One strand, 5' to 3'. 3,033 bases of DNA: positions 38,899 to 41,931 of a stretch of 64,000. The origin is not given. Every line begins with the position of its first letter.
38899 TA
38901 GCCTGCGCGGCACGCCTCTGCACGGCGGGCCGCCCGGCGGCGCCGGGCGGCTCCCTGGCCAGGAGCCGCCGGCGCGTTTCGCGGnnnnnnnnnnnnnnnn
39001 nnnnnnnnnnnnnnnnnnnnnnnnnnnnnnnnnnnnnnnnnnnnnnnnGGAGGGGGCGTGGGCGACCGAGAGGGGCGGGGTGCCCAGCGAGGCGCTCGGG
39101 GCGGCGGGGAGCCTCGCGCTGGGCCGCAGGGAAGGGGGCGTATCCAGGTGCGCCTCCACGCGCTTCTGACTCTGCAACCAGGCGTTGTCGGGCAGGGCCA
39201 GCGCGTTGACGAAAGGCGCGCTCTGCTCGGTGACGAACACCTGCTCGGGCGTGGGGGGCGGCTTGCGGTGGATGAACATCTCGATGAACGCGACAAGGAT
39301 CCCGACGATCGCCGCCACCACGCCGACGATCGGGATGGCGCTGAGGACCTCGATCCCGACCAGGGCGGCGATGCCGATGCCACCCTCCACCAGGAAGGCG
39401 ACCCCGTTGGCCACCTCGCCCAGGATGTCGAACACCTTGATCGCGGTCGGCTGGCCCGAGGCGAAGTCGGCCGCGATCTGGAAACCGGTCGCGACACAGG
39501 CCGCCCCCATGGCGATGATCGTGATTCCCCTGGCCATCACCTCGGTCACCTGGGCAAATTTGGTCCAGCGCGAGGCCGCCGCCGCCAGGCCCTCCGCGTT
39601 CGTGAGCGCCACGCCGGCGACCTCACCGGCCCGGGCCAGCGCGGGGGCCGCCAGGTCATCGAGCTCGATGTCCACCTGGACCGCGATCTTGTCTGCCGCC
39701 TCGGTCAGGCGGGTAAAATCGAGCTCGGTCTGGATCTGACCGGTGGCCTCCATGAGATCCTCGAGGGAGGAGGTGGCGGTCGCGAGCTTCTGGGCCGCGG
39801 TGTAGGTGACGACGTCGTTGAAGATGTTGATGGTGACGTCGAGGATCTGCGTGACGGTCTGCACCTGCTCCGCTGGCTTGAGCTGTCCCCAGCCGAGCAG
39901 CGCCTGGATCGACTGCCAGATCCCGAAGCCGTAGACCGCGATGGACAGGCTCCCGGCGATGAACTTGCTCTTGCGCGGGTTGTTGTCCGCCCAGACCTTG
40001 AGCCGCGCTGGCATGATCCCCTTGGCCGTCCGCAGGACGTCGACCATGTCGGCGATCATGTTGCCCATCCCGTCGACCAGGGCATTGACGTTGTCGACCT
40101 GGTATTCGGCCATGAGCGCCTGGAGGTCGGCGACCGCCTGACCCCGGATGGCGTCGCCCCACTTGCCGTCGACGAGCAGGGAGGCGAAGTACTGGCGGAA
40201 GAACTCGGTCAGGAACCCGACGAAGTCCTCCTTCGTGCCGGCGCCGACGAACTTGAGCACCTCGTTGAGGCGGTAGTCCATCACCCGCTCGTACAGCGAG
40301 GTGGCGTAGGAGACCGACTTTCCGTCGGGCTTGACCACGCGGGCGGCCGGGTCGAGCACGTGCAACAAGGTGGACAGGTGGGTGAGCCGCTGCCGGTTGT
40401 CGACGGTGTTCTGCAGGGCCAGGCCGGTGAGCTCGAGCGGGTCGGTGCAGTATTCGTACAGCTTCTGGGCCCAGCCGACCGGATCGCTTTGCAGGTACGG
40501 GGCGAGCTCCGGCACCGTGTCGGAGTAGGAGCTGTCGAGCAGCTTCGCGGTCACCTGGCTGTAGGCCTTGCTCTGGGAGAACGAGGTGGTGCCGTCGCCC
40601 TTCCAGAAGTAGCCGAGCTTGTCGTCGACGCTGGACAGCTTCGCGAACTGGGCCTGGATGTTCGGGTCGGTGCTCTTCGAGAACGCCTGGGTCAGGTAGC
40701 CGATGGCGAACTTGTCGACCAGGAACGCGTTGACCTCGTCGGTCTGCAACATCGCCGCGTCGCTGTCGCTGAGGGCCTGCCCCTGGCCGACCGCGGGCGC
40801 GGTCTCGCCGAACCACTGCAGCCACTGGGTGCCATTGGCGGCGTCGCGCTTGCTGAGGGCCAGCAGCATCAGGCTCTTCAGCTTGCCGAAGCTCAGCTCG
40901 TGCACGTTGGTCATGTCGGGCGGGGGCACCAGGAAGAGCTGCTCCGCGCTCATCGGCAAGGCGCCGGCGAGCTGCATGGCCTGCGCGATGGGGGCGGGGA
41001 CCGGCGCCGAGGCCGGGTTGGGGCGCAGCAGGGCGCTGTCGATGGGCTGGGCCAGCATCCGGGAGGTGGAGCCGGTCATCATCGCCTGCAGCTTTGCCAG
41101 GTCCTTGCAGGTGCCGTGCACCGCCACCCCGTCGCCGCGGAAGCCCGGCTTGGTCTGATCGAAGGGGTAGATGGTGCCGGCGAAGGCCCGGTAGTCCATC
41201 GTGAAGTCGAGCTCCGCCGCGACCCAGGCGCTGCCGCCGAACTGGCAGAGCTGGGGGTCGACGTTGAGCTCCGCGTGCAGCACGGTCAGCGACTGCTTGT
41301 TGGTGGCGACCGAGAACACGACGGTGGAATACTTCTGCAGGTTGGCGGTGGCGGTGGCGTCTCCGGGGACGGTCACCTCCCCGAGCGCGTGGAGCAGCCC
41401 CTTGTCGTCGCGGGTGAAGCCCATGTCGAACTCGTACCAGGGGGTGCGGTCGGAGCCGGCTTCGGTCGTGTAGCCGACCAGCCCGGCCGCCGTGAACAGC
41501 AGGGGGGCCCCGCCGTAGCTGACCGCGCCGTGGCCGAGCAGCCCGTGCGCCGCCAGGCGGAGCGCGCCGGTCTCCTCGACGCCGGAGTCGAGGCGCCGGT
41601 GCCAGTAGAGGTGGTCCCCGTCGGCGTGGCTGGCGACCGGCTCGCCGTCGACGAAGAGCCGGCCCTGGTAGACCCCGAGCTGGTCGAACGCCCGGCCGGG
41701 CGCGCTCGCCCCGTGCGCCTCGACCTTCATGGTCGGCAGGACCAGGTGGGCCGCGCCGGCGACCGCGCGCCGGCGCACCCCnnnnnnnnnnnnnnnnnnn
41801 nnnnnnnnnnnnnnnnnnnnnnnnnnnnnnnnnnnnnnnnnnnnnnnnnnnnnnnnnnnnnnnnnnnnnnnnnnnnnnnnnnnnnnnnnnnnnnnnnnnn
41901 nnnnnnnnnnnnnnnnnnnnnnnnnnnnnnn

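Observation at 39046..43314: Orphan 1,422-aa protein with an embedded mini-intein-like (Hint/BIL) domain and a C-terminal glycine-zipper membrane module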

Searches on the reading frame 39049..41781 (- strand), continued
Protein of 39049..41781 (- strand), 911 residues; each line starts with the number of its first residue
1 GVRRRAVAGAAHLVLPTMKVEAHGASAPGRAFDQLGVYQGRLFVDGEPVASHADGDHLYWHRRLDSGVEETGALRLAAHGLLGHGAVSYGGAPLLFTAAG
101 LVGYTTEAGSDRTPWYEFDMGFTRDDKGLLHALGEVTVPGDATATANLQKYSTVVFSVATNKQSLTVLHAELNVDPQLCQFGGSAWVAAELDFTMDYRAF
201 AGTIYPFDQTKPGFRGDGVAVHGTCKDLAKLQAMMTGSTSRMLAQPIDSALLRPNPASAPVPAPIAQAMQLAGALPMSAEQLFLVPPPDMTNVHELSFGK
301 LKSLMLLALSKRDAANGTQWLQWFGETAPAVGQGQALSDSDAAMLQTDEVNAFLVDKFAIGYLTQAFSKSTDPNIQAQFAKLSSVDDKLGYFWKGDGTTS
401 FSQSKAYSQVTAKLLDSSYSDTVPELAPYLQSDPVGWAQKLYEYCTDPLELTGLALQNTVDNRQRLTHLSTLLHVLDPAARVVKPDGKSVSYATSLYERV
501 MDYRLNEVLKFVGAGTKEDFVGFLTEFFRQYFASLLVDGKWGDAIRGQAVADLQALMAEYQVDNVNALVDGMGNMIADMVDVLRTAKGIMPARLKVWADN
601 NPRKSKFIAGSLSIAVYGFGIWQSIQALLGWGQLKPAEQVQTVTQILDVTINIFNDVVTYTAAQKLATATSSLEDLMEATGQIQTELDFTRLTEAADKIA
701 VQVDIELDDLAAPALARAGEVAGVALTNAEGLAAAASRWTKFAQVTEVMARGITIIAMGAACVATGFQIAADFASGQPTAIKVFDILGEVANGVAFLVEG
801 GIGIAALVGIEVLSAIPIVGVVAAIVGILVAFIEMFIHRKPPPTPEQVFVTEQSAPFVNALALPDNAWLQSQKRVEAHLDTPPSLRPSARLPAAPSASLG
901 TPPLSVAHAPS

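Call 90: list_cluster_members(proteins=[P0047, P0057, P0067, P0076, P0094, P0113, P0128, P0147, P0031, P0072])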
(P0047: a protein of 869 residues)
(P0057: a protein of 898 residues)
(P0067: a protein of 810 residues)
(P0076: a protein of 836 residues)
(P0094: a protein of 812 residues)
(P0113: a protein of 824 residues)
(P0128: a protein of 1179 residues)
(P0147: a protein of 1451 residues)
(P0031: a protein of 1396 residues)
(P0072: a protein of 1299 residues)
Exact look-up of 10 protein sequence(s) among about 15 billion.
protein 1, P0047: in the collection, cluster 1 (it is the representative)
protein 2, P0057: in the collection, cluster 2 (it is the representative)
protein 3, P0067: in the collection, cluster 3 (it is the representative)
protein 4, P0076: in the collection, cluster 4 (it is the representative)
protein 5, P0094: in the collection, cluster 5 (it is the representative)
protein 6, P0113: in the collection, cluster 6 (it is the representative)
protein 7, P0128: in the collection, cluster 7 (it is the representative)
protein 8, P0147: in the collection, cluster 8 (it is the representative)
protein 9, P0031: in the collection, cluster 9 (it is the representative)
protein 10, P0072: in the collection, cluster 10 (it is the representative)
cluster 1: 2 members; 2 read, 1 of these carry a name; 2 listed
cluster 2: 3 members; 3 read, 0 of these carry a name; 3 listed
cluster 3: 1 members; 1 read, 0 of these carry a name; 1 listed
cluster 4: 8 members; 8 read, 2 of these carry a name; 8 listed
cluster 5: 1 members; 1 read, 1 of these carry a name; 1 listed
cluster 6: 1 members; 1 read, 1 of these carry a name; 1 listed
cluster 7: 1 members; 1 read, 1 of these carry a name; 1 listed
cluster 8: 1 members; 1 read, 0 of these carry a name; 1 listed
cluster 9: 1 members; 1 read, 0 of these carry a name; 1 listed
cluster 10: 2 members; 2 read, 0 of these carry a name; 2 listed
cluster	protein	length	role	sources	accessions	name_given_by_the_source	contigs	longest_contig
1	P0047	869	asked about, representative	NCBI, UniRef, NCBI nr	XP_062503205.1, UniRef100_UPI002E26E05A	uncharacterized protein LOC134180135 [Corticium candelabrum] | uncharacterized protein LOC134180135 n=1 Tax=Corticium candelabrum TaxID=121492 ...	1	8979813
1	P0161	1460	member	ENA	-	-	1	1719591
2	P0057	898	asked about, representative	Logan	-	-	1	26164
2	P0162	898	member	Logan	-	-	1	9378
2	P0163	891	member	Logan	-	-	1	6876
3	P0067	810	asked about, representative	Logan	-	-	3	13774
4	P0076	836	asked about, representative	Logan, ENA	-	-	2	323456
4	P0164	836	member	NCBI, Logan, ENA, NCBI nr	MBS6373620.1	MAG: hypothetical protein KH431_03260 [Erysipelotrichaceae bacterium] | hypothetical protein [Erysipelotrichaceae bacterium]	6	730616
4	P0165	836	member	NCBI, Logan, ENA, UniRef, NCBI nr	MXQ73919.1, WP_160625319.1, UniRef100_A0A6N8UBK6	hypothetical protein GSF08_08195 [Clostridiaceae bacterium DONG20-135] | Uncharacterized protein n=1 Tax=Copranaerobaculum intestinale TaxID=2692629 ... | hypothetical protein [Copranaerobaculum intestinale]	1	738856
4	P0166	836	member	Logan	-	-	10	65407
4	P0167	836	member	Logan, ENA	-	-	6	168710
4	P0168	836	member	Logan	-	-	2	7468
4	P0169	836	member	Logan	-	-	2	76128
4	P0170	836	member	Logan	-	-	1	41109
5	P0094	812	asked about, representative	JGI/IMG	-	hypothetical protein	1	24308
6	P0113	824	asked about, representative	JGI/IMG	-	hypothetical protein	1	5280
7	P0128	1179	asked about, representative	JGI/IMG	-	hypothetical protein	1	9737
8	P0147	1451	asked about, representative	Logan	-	-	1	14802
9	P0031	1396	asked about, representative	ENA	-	-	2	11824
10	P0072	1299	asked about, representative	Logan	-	-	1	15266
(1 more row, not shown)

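Call 92: find_encoding_contigs(protein=P0076, flank=6000, max_places=2)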
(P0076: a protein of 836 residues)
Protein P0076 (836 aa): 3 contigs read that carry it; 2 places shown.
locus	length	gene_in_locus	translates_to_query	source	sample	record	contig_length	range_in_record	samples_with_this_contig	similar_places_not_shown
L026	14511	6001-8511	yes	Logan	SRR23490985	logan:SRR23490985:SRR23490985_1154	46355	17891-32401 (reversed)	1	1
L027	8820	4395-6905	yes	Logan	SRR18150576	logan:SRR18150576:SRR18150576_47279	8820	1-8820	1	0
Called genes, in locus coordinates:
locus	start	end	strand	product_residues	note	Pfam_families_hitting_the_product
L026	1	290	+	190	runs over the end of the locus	-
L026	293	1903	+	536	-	PF01943:Polysacc_synt, PF03023:MurJ (weak), PF01554:MatE (weak)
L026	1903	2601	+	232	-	PF01479:S4, PF00849:PseudoU_synth_2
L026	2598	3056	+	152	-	PF00186:DHFR_1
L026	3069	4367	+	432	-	PF02885:Glycos_trans_3N, PF00591:Glycos_transf_3, PF07831:PYNP_C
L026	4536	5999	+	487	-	-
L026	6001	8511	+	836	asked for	-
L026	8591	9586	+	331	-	PF00491:Arginase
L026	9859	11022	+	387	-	PF00768:Peptidase_S11, PF13354:Beta-lactamase2, PF07943:PBP5_C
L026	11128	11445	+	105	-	PF01740:STAS, PF13466:STAS_2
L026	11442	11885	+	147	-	PF13581:HATPase_c_2, PF02518:HATPase_c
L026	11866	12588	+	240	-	PF04542:Sigma70_r2, PF04539:Sigma70_r3, PF08281:Sigma70_r4_2 (weak), PF04545:Sigma70_r4, PF01381:HTH_3 (weak)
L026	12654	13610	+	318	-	PF01408:GFO_IDH_MocA, PF22725:GFO_IDH_MocA_C3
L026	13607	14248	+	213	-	PF00583:Acetyltransf_1 (weak), PF13508:Acetyltransf_7 (weak), PF13673:Acetyltransf_10 (weak)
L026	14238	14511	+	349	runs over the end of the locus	-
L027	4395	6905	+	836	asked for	-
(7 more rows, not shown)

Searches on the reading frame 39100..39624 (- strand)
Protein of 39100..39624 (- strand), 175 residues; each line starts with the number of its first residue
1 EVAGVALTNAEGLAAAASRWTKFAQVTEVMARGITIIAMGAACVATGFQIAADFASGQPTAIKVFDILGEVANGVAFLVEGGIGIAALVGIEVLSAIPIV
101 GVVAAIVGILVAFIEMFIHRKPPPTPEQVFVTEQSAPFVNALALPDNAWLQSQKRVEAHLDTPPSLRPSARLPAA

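Call 84: search_solved_structures(query=A8, max_evalue=5, show_alignments=2)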
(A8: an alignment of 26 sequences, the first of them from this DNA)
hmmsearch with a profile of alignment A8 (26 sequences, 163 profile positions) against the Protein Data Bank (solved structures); distinct sequences matched with E-value up to 5: 16.
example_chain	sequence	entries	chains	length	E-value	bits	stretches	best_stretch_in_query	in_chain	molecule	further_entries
9yf0_A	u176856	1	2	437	0.023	17.5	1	71-139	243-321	Acetylcholine receptor subunit alpha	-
9avu_A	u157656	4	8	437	0.05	16.4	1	72-139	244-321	Acetylcholine receptor subunit alpha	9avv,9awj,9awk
1oed_A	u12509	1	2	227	0.053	16.3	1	72-138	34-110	Acetylcholine receptor subunit alpha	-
9gu0_A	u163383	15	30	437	0.073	15.9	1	72-139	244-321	Acetylcholine receptor subunit alpha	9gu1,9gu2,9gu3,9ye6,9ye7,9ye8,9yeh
9dmg_A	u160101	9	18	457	0.079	15.8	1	72-139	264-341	Acetylcholine receptor subunit alpha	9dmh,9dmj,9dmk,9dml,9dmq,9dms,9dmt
7m1t_A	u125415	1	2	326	0.12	15.1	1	47-123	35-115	Hemolysin, contains CBS domains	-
7m1u_A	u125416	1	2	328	0.13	15.1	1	47-123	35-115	Hemolysin, contains CBS domains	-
6uwz_A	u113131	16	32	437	0.31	13.8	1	72-138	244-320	Acetylcholine receptor subunit alpha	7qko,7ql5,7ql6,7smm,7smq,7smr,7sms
8f2s_A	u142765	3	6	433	0.39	13.5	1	72-138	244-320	Acetylcholine receptor subunit alpha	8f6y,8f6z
4aq5_A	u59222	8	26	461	0.39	13.5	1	72-141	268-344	ACETYLCHOLINE RECEPTOR SUBUNIT ALPHA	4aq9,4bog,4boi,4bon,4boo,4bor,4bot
8cw4_1A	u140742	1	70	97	0.59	12.9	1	38-108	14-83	Conjugal transfer protein TraM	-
9nx2_A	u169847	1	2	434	0.68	12.7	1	72-138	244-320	Acetylcholine receptor subunit alpha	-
5kxi_A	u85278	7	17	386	1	12.1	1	70-134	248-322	Neuronal acetylcholine receptor subunit alpha-4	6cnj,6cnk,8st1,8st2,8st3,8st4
7eu3_F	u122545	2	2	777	1.1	12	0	58-118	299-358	NAD(P)H-quinone oxidoreductase subunit F | NADH-plastoquinone oxidoreductase subunit 5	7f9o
8ssz_A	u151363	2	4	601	2.2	11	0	70-134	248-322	Neuronal acetylcholine receptor subunit alpha-4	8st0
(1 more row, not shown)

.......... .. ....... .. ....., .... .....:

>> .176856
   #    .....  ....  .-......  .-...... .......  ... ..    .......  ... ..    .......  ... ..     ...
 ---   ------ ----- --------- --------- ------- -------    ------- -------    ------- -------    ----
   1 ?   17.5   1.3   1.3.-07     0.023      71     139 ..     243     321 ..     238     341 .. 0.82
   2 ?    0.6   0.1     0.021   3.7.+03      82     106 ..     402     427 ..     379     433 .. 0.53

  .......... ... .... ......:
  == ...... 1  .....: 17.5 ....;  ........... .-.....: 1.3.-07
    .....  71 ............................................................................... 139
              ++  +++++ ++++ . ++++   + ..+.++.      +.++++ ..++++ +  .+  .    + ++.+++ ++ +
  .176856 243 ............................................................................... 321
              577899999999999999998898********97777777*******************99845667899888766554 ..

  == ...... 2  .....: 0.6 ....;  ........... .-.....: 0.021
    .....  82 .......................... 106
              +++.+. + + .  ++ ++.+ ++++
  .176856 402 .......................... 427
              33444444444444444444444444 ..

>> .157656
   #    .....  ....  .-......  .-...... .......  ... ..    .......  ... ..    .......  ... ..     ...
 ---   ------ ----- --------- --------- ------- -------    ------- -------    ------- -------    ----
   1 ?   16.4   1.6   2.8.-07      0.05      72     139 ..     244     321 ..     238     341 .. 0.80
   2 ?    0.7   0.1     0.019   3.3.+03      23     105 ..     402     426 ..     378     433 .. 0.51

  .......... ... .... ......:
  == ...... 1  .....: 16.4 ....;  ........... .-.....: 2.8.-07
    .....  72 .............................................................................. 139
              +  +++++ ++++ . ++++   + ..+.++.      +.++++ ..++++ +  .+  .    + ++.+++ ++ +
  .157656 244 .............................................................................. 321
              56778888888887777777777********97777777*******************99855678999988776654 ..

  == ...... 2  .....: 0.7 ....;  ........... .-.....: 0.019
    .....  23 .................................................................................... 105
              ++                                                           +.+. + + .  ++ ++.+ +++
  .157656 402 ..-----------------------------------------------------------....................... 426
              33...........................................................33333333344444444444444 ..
